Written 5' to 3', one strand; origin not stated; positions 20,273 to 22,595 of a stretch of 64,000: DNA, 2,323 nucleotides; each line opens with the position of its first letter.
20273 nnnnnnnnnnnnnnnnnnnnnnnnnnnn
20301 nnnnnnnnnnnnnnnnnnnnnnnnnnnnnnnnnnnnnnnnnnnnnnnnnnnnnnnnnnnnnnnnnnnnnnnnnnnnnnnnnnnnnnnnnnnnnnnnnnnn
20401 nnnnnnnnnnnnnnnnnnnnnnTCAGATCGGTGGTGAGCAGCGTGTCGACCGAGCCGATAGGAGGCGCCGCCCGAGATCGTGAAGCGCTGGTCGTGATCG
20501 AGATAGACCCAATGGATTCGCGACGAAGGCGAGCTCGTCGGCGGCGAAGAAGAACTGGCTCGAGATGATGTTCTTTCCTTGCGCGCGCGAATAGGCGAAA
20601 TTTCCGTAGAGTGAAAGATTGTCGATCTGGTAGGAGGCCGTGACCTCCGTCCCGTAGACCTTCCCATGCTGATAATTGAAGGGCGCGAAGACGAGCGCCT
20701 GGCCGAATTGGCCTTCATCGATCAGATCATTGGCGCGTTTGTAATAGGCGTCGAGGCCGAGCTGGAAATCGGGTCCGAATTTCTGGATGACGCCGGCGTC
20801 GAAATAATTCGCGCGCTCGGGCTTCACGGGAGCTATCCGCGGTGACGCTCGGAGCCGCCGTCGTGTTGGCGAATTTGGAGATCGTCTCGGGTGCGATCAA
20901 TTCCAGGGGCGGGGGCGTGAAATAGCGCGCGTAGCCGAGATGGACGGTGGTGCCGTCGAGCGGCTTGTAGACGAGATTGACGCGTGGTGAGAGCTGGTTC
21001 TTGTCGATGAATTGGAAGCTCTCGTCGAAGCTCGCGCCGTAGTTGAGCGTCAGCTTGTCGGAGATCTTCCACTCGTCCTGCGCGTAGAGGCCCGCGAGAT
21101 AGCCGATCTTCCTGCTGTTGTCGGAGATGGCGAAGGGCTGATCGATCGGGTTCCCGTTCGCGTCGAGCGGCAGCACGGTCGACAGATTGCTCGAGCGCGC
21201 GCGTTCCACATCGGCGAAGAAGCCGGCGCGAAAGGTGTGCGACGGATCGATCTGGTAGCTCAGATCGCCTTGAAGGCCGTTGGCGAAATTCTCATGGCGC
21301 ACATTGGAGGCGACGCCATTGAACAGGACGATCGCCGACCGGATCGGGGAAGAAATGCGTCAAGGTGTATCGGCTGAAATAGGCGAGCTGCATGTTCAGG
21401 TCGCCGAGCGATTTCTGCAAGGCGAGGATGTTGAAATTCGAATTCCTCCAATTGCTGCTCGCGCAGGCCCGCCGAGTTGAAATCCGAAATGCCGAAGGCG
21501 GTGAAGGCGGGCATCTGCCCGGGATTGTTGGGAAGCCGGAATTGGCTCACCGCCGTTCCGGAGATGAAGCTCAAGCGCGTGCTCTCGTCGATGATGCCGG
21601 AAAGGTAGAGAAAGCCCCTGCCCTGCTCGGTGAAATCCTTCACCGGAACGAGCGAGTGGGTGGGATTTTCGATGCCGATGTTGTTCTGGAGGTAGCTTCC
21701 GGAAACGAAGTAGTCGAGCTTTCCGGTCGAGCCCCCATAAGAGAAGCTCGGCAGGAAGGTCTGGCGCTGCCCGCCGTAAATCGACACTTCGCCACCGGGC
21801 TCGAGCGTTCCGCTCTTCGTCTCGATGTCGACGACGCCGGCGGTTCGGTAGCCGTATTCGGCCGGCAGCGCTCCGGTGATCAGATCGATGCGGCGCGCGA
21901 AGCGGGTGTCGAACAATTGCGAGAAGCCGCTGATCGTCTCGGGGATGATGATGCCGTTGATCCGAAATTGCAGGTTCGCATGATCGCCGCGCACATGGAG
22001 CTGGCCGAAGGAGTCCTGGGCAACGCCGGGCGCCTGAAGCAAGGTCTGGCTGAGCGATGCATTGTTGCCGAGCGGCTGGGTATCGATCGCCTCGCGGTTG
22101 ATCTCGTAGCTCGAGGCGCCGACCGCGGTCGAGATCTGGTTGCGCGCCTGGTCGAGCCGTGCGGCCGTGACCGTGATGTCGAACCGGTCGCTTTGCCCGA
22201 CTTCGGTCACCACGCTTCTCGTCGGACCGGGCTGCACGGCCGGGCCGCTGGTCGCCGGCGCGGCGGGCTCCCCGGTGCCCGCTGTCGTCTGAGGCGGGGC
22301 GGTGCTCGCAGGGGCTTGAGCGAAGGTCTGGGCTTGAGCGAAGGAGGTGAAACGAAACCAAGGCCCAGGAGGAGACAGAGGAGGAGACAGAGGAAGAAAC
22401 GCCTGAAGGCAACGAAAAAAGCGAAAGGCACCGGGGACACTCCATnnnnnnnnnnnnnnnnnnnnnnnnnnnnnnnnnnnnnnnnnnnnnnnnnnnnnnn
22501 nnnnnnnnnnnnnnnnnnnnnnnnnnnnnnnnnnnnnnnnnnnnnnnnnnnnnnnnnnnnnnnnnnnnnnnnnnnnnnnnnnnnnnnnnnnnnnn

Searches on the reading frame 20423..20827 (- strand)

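Call 74: search_protein_families(library=pfam, proteins=[window:20423-20827:-], max_evalue=0.01)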
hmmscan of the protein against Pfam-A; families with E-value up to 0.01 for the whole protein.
window:20423-20827:- (134 aa): 2 families
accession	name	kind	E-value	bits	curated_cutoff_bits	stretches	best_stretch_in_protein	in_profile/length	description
PF00593.30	TonB_dep_Rec_b-barrel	-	1.1e-09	39.2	27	1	2-85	268-353/436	TonB dependent receptor-like, beta-barrel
PF14905.12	OMP_b-brl_3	-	0.0057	16.2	27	1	2-89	214-304/408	Outer membrane protein beta-barrel family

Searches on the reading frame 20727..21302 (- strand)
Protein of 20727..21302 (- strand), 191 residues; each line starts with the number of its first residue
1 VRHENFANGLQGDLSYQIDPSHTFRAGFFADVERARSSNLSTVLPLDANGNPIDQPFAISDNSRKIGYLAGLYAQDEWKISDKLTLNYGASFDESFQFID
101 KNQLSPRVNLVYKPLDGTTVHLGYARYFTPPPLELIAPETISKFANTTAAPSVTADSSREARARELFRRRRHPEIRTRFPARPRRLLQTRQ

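Call 74: search_protein_families(library=pfam, proteins=[window:20727-21302:-], max_evalue=0.01)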
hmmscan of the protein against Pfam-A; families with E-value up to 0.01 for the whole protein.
window:20727-21302:- (191 aa): 2 families
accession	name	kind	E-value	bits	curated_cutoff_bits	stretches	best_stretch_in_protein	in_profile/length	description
PF00593.30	TonB_dep_Rec_b-barrel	-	1.2e-16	62.1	27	1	9-139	114-253/436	TonB dependent receptor-like, beta-barrel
PF25183.1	OMP_b-brl_4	-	2.1e-10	40.1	30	2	68-90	366-388/838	Outer membrane beta barrel domain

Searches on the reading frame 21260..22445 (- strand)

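Call 71: search_protein_families(library=pfam, proteins=[window:21260-22237:-], max_evalue=0.0001)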
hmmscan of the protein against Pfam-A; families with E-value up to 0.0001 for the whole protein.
window:21260-22237:- (325 aa): 1 family
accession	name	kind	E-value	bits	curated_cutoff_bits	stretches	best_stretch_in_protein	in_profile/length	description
PF07715.20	Plug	-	3.9e-05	24.6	23.9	1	41-135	7-106/107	TonB-dependent Receptor Plug Domain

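Call 74: search_protein_families(library=pfam, proteins=[window:21396-22445:-], max_evalue=0.01)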
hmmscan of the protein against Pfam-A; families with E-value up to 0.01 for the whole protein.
window:21396-22445:- (349 aa): 0 families
